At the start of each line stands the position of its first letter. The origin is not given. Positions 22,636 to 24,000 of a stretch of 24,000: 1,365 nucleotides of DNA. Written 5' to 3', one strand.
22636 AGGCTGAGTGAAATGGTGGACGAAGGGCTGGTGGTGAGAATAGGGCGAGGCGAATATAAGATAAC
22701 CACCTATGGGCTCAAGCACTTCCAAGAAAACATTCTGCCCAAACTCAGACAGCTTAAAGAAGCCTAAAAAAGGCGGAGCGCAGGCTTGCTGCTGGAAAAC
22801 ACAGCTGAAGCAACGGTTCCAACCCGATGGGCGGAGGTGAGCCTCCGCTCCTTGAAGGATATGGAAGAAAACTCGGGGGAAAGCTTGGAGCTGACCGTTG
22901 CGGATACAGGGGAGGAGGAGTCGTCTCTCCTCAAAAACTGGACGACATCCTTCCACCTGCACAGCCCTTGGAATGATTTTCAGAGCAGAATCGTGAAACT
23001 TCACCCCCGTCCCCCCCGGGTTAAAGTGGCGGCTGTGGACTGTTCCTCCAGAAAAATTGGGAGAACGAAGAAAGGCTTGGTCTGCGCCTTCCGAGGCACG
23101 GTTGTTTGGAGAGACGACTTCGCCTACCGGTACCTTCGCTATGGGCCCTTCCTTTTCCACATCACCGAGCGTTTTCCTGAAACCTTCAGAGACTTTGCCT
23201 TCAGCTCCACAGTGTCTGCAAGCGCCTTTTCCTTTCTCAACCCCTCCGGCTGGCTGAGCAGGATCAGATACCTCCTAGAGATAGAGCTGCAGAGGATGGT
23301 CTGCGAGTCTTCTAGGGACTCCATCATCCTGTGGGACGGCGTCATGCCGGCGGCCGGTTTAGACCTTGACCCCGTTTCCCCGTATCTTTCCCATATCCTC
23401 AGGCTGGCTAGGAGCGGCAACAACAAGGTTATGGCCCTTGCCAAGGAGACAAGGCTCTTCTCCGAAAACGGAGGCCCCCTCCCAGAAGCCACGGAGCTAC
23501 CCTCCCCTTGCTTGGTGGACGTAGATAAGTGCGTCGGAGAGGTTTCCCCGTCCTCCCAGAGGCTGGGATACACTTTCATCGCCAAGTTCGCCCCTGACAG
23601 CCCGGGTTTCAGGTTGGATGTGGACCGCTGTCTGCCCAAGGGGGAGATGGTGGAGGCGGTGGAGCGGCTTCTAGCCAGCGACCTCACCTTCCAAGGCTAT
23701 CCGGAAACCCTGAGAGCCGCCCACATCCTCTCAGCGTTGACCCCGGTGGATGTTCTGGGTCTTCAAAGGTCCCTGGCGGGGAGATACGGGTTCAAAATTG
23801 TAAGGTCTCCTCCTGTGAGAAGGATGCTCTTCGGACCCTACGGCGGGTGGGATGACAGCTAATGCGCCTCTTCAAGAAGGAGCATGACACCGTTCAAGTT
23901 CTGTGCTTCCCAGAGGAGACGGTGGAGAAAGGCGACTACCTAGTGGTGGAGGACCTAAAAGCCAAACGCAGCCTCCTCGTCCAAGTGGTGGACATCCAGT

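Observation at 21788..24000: Stand-alone NurA-HerA nuclease/translocase operon headed by two paralogous winged-helix proteins, with no Mre11/Rad50 in view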

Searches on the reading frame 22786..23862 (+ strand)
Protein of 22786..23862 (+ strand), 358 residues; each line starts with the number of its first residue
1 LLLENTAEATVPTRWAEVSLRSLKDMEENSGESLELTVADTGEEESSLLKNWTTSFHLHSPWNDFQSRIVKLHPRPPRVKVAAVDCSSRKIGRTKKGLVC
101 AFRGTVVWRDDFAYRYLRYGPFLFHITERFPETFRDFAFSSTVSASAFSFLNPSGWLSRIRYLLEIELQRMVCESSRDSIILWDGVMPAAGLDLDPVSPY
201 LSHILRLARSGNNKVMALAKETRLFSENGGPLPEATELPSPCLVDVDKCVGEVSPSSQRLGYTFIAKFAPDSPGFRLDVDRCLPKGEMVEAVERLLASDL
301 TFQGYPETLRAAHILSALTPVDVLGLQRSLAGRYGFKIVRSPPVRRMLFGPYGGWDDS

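Call 5: search_protein_families(library=pfam, proteins=[window:22786-23862:+], max_evalue=1)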
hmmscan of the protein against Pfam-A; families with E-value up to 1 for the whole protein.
window:22786-23862:+ (358 aa): 1 family
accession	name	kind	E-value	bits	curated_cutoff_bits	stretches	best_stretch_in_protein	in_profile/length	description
PF09376.16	NurA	-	2.1e-05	24.6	21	2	262-313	198-249/254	NurA domain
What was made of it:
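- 22786..23862 (+): NurA-type nuclease (358 aa) of a divergent, Bathyarchaeia-wide subfamily. Pfam NurA is above the gathering score (call 5).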

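Call 6: search_protein_families(library=ncbifam, proteins=[window:22786-23862:+], max_evalue=1)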
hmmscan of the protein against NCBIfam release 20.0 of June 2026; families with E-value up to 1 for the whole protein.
window:22786-23862:+ (358 aa): 0 families

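Call 7: find_encoding_contigs(protein=window:22786-23859:+, flank=10000, max_places=6)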
Protein window:22786-23859:+ (358 aa): 5 contigs read that carry it; 2 places shown.
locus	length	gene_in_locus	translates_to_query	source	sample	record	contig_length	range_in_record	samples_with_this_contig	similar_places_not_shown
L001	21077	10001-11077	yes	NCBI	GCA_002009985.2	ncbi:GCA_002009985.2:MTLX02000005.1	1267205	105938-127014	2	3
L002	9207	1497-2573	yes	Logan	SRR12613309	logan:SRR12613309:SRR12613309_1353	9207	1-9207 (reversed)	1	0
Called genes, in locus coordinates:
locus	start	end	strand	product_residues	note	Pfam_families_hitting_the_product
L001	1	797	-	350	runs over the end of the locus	PF13593:SBF_like, PF01758:SBF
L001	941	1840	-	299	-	PF13593:SBF_like, PF01758:SBF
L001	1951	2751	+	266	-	PF09754:PAC2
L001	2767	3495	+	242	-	PF09754:PAC2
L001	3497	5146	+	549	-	PF23613:ELP3_N, PF04055:Radical_SAM, PF16199:Radical_SAM_C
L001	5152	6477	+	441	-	PF18195:GatD_N, PF00710:Asparaginase, PF17763:Asparaginase_C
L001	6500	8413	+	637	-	PF02934:GatB_N, PF02938:GAD, PF02637:GatB_Yqey, PF09424:YqeY (faint)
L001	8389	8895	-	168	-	-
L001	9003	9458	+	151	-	-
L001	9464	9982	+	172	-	-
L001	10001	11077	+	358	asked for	PF09376:NurA (faint)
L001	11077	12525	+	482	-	PF01935:DUF87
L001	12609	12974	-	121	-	-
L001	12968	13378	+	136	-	-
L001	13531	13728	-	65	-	-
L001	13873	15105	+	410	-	PF00149:Metallophos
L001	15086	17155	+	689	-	PF13476:AAA_23, PF02463:SMC_N (weak), PF13870:CCDC113_CCDC96_CC (weak)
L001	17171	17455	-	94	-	-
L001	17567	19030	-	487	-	-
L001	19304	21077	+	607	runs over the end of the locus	PF13522:GATase_6, PF13537:GATase_7, PF01380:SIS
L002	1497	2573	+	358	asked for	PF09376:NurA (faint)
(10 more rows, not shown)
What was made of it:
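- The neighbourhood is housekeeping: gatDE, ELP3 and PAC2 (call 7).
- Tried and rejected: Fetching the source contig showed mre11 and rad50 1.35 kb downstream (call 7).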

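Call 16: search_protein_families(library=pfam, proteins=[L001:11077-12522:+, L001:12609-12971:-, L001:12968-13375:+, L001:13531-13806:-], max_evalue=0.1)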
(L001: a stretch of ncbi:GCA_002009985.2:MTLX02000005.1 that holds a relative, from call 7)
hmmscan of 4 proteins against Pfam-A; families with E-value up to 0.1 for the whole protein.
L001:11077-12522:+ (482 aa): 5 families
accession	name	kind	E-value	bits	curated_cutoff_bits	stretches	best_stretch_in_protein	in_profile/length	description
PF01935.23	DUF87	-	4.8e-15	56.7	23.2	1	144-348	9-218/220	Helicase HerA, central domain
PF05872.18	HerA_C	-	0.00068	18.8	22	1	160-209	23-70/502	Helicase HerA-like C-terminal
PF13401.12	AAA_22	-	0.0054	17.5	27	1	159-251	6-61/130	AAA domain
PF20720.3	nSTAND3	-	0.012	15.7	27.2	1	160-190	19-49/155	Novel STAND NTPase 3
PF19044.6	P-loop_TraG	-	0.049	12.7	25.8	1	155-206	26-77/413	TraG P-loop domain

L001:12609-12971:- (120 aa): 0 families

L001:12968-13375:+ (136 aa): 0 families

L001:13531-13806:- (91 aa): 3 families
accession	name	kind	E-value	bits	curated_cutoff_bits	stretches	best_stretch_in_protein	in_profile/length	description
PF24598.1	DOP1_C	-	0.02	14.4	27.3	1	24-80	220-275/431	DOP1 C-terminal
PF05957.18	DUF883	-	0.066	13.6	25.4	0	59-75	25-41/53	DUF883 N-terminal domain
PF02370.21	M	-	0.082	13.9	20.8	0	28-44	5-21/21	M protein repeat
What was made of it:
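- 23862..24000 (+): First 46 codons of a HerA-clade ATPase (482 aa on the source contig). Its start overlaps the nurA stop (TAATG). DUF87 E=5e-15 (call 16).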

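Call 17: search_protein_families(library=padloc, proteins=[window:22786-23859:+, L001:11077-12522:+], max_evalue=0.1)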
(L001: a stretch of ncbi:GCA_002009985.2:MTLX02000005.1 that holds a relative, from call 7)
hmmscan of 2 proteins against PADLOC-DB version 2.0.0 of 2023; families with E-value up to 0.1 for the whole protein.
window:22786-23859:+ (358 aa): 0 families

L001:11077-12522:+ (482 aa): 11 families
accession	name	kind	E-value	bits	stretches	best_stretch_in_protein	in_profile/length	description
PDLC04140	mad8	-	1.3e-13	49.1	1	138-478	4-311/314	mads_8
PDLC02185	HerA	-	6.6e-10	36.3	2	136-200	140-207/585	-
PDLC04100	HerA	-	7.3e-10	36.1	2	136-201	140-207/580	-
PDLC04103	HerA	-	1.1e-09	35.2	2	147-232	161-239/579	-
PDLC04105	HerA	-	3.5e-09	33.7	2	114-201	115-210/576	-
PDLC01055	HerA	-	3.9e-08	30.5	1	91-204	91-205/532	Type III coevolved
PDLC04106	HerA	-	5.5e-08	29.8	1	149-280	166-300/667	-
PDLC04097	HerA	-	9.1e-08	29.2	1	378-469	505-595/618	-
PDLC04102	HerA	-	9.6e-07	25.5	1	145-201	162-225/654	-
PDLC04107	HerA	-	0.047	10.7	1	161-207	172-219/306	-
PDLC00290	PtuA1|PtuA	-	0.061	10.7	0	156-178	21-43/414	AAA ATPase domain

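Call 19: find_related_loci(query=A1, collection=genome_contigs, flank=10000)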
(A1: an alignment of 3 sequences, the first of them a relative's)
Query A1 (482 aa) in genome_contigs; peptide patterns used: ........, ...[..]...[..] (x = any residue, [..] = any of these).
599 stretches matched a pattern (row limit reached: there are more); 569 encode a relative of the query (tblastn E <= 1e-3); the best 80 are kept; 80 distinct loci.
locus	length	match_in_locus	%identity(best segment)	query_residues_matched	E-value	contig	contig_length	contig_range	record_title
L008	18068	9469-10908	67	1-482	0e+0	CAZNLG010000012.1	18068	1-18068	MAG TPA_asm: uncultured Candidatus Bathyarchaeia archaeon isolate binchicken_co184_645 genome assembly, contig: NODE_539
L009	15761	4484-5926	65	1-482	0e+0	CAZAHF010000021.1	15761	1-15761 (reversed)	MAG TPA_asm: uncultured Candidatus Bathyarchaeia archaeon isolate binchicken_co184_336 genome assembly, contig: NODE_665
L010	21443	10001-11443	63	1-482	0e+0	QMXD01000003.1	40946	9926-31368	MAG: Candidatus Hecatellales archaeon isolate B76_G16 B76_Guay16_scaffold_00252, whole genome shotgun sequence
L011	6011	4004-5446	63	1-482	0e+0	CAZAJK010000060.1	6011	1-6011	MAG TPA_asm: uncultured Candidatus Bathyarchaeia archaeon isolate SRP141552_co1_237 genome assembly, contig: NODE_6880_l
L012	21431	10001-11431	61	1-478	0e+0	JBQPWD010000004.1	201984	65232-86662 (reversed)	MAG: Candidatus Bathyarchaeota archaeon isolate SZTDM_202302_bins_159 SZTDM_202302_bins_159_scaffold_4, whole genome sho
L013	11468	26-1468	54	1-482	8e-178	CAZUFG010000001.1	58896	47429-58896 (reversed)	MAG TPA_asm: uncultured Candidatus Bathyarchaeia archaeon isolate binchicken_co10_144 genome assembly, contig: NODE_112_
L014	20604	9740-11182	53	1-482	8e-175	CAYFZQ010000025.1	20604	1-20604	MAG TPA_asm: uncultured Candidatus Bathyarchaeia archaeon isolate ERP108616_co2_541 genome assembly, contig: NODE_3808_l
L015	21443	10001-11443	53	1-482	8e-175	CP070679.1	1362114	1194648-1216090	MAG: Candidatus Bathyarchaeota archaeon isolate bin695 chromosome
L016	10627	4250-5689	54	1-481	1e-172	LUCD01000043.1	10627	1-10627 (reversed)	MAG: Candidatus Bathyarchaeota archaeon B26-1 scaffold3777, whole genome shotgun sequence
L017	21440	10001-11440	54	1-481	3e-172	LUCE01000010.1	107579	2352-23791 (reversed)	MAG: Candidatus Bathyarchaeota archaeon B26-2 scaffold250, whole genome shotgun sequence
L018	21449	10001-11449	53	1-482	2e-171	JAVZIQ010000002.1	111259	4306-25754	MAG: Candidatus Bathyarchaeia archaeon isolate DRTY-6_201901_bins_51 DRTY-6_201901_bins_51_scaffold_2, whole genome shot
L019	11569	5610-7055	52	1-482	5e-171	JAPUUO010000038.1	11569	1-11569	MAG: Candidatus Bathyarchaeota archaeon isolate 390cm_MaxBin_5k.016 NODE_5650_length_11569_cov_109.040472, whole genome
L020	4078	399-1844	52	1-482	2e-177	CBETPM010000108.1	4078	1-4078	MAG TPA_asm: Candidatus Bathyarchaeota archaeon isolate SRR13309661_metabat2_5 genome assembly, contig: ERZ26778927.904,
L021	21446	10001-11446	53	1-481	7e-171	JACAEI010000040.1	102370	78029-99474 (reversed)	MAG: Candidatus Bathyarchaeota archaeon isolate L.E.AR.18 k119_2179485, whole genome shotgun sequence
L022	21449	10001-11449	53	1-482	1e-170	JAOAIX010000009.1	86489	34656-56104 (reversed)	MAG: Candidatus Bathyarchaeota archaeon isolate SKW112 NODE_9_length_86489_cov_6.129577, whole genome shotgun sequence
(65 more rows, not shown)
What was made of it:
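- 23862..24000 (+): Orthologs occur in at least 569 species-level genomes (call 19).
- On HerA-scaffold anti-phage systems (Sir2-HerA, DUF4297-HerA, TdpAB): There are at least 569 species-level genome hits, almost all Bathyarchaeia among the 80 loci listed, which are 50-67% identical (call 19).
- Conservation is class-wide (call 19). Conservation is vertical and class-wide, in at least 569 species-level genomes (call 19).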

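Call 22: search_solved_structures(query=L001:11077-12522:+, max_evalue=0.01)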
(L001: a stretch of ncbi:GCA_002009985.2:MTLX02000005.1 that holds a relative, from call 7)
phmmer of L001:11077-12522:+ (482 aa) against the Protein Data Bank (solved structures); distinct sequences matched with E-value up to 0.01: 4.
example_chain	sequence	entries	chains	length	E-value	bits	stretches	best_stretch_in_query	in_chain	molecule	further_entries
4d2i_A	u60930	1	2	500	1.2e-05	27.6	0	138-203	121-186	HERA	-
8j4u_M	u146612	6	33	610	0.0011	21.1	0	135-201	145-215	Nucleoside triphosphate hydrolase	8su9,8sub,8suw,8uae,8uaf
9x1l_A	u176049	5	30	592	0.0035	19.5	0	386-466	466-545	DNA helicase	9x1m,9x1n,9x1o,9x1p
4kfr_A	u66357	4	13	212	0.0071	18.5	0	378-451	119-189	Genome packaging NTPase B204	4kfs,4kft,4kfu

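Call 24: search_solved_structures(query=window:22786-23859:+, max_evalue=1)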
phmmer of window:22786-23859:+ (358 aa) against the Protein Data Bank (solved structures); distinct sequences matched with E-value up to 1: 2.
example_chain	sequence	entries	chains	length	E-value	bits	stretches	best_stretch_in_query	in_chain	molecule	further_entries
2dy7_A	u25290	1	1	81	0.23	14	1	29-67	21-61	Chromo domain protein 1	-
2h1e_A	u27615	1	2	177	0.95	12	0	30-67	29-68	Chromo domain protein 1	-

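Call 28: search_solved_structures(query=A2, max_evalue=1, show_alignments=2)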
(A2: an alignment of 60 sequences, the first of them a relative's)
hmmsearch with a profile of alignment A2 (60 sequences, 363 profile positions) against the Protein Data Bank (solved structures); distinct sequences matched with E-value up to 1: 0.
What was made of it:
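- The NurA profile finds no solved NurA by sequence (call 28).
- Tried and rejected: The search gave no hit (call 28).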

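Call 29: find_homologous_proteins(query=window:22786-23859:+, max_evalue=0.001)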
Query window:22786-23859:+ (358 aa): 406 proteins with E <= 0.001 among 5379 candidates; the best 120 are listed.
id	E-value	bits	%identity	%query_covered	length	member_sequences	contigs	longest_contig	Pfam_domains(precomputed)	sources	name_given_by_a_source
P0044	2.7e-241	818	100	100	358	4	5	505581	PF09376.17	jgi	jgi:hypothetical protein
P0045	9.5e-174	596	75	100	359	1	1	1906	-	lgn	-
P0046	6.2e-68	248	44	82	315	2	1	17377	PF09376.17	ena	-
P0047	7.6e-68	248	45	82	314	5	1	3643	PF09376.17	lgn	-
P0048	4.8e-65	238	42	99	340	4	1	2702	PF09376.17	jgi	-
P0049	2.1e-62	230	39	98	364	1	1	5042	-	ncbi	ncbi:MAG: DNA double-strand break repair nuclease NurA [Candidatus Freyarchaeota archaeon]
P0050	5.9e-62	228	40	85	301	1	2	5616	-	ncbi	ncbi:hypothetical protein DRO26_03285, partial [Candidatus Bathyarchaeota archaeon]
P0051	1.6e-61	227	42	80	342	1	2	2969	-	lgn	-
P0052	7.9e-61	224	43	84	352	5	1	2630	-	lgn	-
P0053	2.4e-60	223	42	82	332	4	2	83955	-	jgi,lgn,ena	-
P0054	5.7e-60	222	41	96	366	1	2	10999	PF09376.17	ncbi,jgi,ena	-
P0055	1.2e-59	221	39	96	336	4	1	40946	-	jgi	-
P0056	2.4e-59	220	43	80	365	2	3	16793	-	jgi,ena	-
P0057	2.9e-59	219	43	80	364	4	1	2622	-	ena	-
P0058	3.3e-59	219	40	96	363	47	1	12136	-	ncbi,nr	ncbi:hypothetical protein IBX38_03490 [Candidatus Bathyarchaeota archaeon]|nr:hypothetical protein [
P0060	6.7e-59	218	38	100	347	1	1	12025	PF09376.17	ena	-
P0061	1.1e-58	217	45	80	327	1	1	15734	PF09376.17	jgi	-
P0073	5.7e-57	212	39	93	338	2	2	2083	PF09376.17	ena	-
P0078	8.8e-57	211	37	99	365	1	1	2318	PF09376.17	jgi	jgi:hypothetical protein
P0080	1.9e-56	210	42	80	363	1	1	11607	PF09376.17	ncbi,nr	ncbi:MAG: DNA double-strand break repair nuclease NurA [Candidatus Bathyarchaeota archaeon]|nr:DNA d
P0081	2.0e-56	210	38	96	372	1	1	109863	PF09376.17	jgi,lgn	jgi:hypothetical protein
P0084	1.1e-55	208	37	96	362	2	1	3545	PF09376.17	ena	-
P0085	1.1e-55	208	41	81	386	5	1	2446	PF09376.17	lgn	-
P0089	1.6e-55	207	37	96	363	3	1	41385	PF09376.17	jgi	-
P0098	1.1e-54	204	40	79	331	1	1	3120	PF09376.17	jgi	-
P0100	1.4e-54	204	37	98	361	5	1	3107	PF09376.17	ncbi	ncbi:DNA double-strand break repair nuclease NurA [[Eubacterium] cellulosolvens]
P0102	1.6e-54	204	36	97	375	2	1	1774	PF09376.17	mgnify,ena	mgnify:CR=1 FL=1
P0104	3.5e-54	203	36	99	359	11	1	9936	PF09376.17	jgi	-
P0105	4.5e-54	202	39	96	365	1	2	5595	PF09376.17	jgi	-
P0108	7.1e-54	202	37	97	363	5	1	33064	PF09376.17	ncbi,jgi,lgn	-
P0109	7.8e-54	201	41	77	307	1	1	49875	PF09376.17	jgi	jgi:hypothetical protein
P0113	1.1e-53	201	41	81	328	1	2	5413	PF09376.17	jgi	-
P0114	1.6e-53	200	34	99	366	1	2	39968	PF09376.17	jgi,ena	-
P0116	2.8e-53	200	37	98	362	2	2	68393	PF09376.17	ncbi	ncbi:MAG: hypothetical protein QW667_07475 [Candidatus Bathyarchaeia archaeon]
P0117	3.1e-53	200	42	77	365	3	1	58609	PF09376.17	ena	-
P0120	5.4e-53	199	39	85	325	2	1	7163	PF09376.17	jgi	jgi:hypothetical protein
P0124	8.7e-53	198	37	80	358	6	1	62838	PF09376.17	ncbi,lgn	-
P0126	1.0e-52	198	36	99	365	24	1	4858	PF09376.17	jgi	-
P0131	1.7e-52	197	41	80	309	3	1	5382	PF09376.17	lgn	-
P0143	5.4e-52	195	36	89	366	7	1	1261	PF09376.17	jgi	jgi:hypothetical protein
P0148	9.1e-52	195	42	76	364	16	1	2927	PF09376.17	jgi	-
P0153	1.4e-51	194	39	84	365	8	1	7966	PF09376.17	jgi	-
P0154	2.1e-51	193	43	77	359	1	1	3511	PF09376.17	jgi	jgi:hypothetical protein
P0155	2.4e-51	193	38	97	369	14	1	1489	PF09376.17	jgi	-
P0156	3.2e-51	193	41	80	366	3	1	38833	PF09376.17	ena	-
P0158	3.7e-51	193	37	97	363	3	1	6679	PF09376.17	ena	-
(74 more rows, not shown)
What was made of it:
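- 22786..23862 (+): NCBI names some family members NurA (call 29).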

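Call 44: predict_structure(alignment_id=A3)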
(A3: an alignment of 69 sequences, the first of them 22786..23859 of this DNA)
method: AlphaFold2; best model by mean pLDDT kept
length: 358 residues; sequences in the alignment: 69
mean_pLDDT: 81.6   pTM: 0.84
mean pLDDT of the five models: 81.6, 81.1, 79.6, 79.4, 79.0
residues with pLDDT >= 90: 175; 70-90: 84; 50-70: 79; < 50: 20
segments of 3 or more residues with pLDDT < 50: 46-52, 189-194
pLDDT, mean of each block of 10 residues (from residue 1): 53 89 86 73 49 59 82 95 95 92 95 93 92 76 62 80 91 95 70 57 93 94 67 76 90 60 92 90 95 97 94 94 92 88 68 56
secondary structure, 60 per line:
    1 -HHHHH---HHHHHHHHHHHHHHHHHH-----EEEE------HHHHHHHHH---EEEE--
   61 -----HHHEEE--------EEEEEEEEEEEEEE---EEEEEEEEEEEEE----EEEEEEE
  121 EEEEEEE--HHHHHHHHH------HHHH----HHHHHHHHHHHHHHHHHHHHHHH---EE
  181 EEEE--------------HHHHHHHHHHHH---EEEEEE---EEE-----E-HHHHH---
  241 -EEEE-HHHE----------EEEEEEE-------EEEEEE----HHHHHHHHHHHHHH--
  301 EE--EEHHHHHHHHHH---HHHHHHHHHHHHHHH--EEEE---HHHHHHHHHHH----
elements in order: H2-6 H10-27 E33-36 H43-51 E55-58 E69-71 E80-93 E97-109 E114-127 H130-138 H145-148 H153-175 E179-184 H199-210 E214-219 E223-225 H233-237 E242-245 E261-267 E275-280 H285-298 H307-316 H320-334 E337-340 H344-354
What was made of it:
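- On NurA nuclease (Pfam PF09376): The AF2 model has pLDDT 81.6 and pTM 0.84 (call 44).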

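Call 46: fold_search(model_id=the predicted structure, library=pdb)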
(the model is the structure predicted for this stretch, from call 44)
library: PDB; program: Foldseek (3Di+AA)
matches with E <= 10: 466; with E <= 0.001: 62
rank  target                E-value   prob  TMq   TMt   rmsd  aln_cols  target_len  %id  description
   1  2ygk_A                7.4e-09  1.00  0.50  0.56   8.5       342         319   13  Crystal structure of the NurA nuclease from Sulfolobus solfataricus (released 2011-12-14)
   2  8wfd_G                1.4e-08  1.00  0.56  0.56   9.0       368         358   13  The cryo-EM structure of TdpAB in complex with AMPPNP and DNA (released 2025-01-22)
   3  6ozg_B                5.0e-07  1.00  0.33  0.48  11.8       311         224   15  Crystal structure of Thermotoga maritima (Tm) Endonuclease V (E89Q) in complex with a 12mer DNA containing an inosine  (released 2019-09-04)
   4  9x1m_G                6.4e-07  1.00  0.46  0.43   9.1       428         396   10  The cryo-EM structure of HerA-NurA complex with AMPPNP and dsDNA from Thermococcus kodakarensis (released 2026-02-04)
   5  6ozf_B                6.8e-07  1.00  0.33  0.48  11.8       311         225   14  Crystal structure of Thermotoga maritima (Tm) Endonuclease V (D110N) in complex with a 12mer DNA containing an inosine (released 2019-09-04)
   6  2w36_A                7.7e-07  1.00  0.33  0.48  11.8       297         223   14  Structures of endonuclease V with DNA reveal initiation of deaminated adenine repair (released 2009-01-20)
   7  4w5t_A                9.3e-07  1.00  0.30  0.16   9.2       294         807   12  The Crystal Structure of Human Argonaute2 Bound to a Guide and Target RNA Containing Seed Pairing from 2-7 (released 2014-11-12)
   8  6ozg_A                1.2e-06  1.00  0.33  0.48  11.9       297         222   14  Crystal structure of Thermotoga maritima (Tm) Endonuclease V (E89Q) in complex with a 12mer DNA containing an inosine  (released 2019-09-04)
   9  3ga2                  1.4e-06  1.00  0.34  0.47  10.6       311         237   12  Crystal structure of the Endonuclease_V (BSU36170) from Bacillus subtilis, Northeast Structural Genomics Consortium Targ (released 2009-02-24)
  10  4z4h_A                1.4e-06  1.00  0.29  0.15   9.6       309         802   14  Human Argonaute2 A481T Mutant Bound to t1-A Target RNA (released 2015-09-23)
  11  5js2_A                1.4e-06  1.00  0.27  0.14   9.7       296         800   13  Human Argonaute-2 Bound to a Modified siRNA (released 2016-07-20)
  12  4z4f_A                1.7e-06  1.00  0.31  0.16   9.2       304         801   13  Human Argonaute2 Bound to t1-DAP Target RNA (released 2015-09-23)
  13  9rwz_A                1.7e-06  1.00  0.28  0.15   9.9       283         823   15  ZSWIM8-CUL3 complex bound to AGO2-miR-7-CYRANO (released 2026-03-18)
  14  6ozf_A                1.8e-06  1.00  0.32  0.48  11.8       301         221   14  Crystal structure of Thermotoga maritima (Tm) Endonuclease V (D110N) in complex with a 12mer DNA containing an inosine (released 2019-09-04)
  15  4xpu_B                2.0e-06  1.00  0.33  0.50   9.9       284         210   13  The crystal structure of EndoV from E.coli (released 2015-08-19)
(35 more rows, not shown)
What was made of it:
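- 22786..23862 (+): The AF2 model best matches Sso NurA 2YGK, TdpB and T. kodakarensis NurA (calls 44, 46).
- On NurA nuclease (Pfam PF09376): The top Foldseek hits are Sso NurA 2YGK (E=7e-9), TdpB 8WFD_G and T. kodakarensis NurA 9X1M_G, ahead of EndoV and Argonaute PIWI (call 46).
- Checked: The model (pTM 0.84) best matches Sulfolobus NurA 2YGK, E=7e-9 (calls 44, 46).
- The NurA model matches TdpB of the TdpAB defence complex nearly as well as it matches Sulfolobus NurA (call 46).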
